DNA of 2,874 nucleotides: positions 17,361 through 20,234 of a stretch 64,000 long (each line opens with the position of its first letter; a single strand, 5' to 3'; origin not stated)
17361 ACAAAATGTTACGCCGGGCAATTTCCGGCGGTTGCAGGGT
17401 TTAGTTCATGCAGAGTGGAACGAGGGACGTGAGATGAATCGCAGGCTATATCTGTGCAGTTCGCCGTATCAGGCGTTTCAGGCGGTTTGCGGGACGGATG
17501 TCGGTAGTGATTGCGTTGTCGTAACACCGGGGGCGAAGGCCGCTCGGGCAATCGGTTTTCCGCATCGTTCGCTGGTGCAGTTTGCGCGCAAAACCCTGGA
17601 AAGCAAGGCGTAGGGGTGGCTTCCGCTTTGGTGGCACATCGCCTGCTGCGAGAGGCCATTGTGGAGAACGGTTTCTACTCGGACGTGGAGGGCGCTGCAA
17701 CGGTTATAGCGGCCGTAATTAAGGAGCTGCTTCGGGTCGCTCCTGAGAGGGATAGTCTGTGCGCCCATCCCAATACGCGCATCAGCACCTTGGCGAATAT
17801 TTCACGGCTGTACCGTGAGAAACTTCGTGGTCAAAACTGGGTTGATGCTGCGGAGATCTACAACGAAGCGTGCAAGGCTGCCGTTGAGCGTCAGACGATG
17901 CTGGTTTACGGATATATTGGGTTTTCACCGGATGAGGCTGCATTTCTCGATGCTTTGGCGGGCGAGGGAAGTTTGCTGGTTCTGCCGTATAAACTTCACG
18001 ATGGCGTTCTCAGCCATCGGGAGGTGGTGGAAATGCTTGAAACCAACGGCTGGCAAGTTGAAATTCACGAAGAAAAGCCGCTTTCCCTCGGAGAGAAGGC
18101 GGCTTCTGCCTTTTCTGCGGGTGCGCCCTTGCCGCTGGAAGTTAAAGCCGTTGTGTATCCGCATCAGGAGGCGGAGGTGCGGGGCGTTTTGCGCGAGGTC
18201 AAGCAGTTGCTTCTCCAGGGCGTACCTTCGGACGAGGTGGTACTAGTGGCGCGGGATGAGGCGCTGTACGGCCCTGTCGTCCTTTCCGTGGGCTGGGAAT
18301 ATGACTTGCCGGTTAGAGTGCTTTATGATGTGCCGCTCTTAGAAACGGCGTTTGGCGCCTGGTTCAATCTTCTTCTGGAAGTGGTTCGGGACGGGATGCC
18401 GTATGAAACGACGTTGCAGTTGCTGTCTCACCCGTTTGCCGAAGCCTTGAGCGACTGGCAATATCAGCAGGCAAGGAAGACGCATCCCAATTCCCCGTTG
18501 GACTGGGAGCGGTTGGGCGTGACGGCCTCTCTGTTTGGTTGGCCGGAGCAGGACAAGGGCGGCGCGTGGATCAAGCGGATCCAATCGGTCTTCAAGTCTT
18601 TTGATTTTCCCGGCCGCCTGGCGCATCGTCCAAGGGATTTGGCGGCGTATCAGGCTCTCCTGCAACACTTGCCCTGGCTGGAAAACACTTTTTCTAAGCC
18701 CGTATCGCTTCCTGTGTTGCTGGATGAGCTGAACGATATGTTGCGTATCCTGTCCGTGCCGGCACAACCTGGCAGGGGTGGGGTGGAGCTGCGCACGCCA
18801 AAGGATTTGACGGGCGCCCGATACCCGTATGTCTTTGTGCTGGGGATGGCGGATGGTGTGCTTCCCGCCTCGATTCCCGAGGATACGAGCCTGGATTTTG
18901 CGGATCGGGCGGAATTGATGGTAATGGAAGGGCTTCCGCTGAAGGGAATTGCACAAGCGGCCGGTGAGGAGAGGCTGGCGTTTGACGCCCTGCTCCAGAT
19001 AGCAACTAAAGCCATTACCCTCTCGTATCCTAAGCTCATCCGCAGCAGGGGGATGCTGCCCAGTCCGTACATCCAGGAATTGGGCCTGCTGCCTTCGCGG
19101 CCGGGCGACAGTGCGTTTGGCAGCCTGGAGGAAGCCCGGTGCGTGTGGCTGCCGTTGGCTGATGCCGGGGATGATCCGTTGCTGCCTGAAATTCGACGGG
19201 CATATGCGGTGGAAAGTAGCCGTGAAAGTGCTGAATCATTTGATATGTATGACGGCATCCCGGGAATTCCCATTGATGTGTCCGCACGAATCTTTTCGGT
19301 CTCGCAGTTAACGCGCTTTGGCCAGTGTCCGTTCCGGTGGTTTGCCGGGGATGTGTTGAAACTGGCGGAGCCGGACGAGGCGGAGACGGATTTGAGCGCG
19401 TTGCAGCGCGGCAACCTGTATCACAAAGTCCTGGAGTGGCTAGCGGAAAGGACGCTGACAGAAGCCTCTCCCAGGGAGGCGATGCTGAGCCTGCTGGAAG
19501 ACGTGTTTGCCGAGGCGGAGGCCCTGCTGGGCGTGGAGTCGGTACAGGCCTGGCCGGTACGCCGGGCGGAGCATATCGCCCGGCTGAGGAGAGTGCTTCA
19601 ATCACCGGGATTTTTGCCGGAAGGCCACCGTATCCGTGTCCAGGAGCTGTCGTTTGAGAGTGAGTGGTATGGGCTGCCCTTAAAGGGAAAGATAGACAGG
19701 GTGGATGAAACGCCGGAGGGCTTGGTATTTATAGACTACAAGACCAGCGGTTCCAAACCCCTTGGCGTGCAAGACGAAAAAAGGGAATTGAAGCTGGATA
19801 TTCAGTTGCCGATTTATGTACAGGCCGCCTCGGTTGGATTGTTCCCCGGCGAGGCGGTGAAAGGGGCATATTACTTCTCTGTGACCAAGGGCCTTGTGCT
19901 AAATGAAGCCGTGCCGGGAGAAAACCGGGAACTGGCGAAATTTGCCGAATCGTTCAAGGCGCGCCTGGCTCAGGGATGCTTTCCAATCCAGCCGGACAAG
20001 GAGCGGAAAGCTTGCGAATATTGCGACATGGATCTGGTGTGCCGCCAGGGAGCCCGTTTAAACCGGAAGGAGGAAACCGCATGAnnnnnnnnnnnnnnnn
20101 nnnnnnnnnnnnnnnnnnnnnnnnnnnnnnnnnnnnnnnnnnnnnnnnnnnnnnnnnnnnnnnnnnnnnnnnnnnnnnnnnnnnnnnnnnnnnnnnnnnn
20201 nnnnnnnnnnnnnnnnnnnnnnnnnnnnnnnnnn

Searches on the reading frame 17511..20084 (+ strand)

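Call 37: search_protein_families(library=pfam, proteins=[window:17511-20084:+], max_evalue=0.001)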
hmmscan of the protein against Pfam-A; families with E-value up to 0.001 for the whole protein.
window:17511-20084:+ (857 aa): 1 family
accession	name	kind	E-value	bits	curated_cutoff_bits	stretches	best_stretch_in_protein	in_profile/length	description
PF12705.13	PDDEXK_1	-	1.9e-37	130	22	1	595-845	2-247/247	PD-(D/E)XK nuclease superfamily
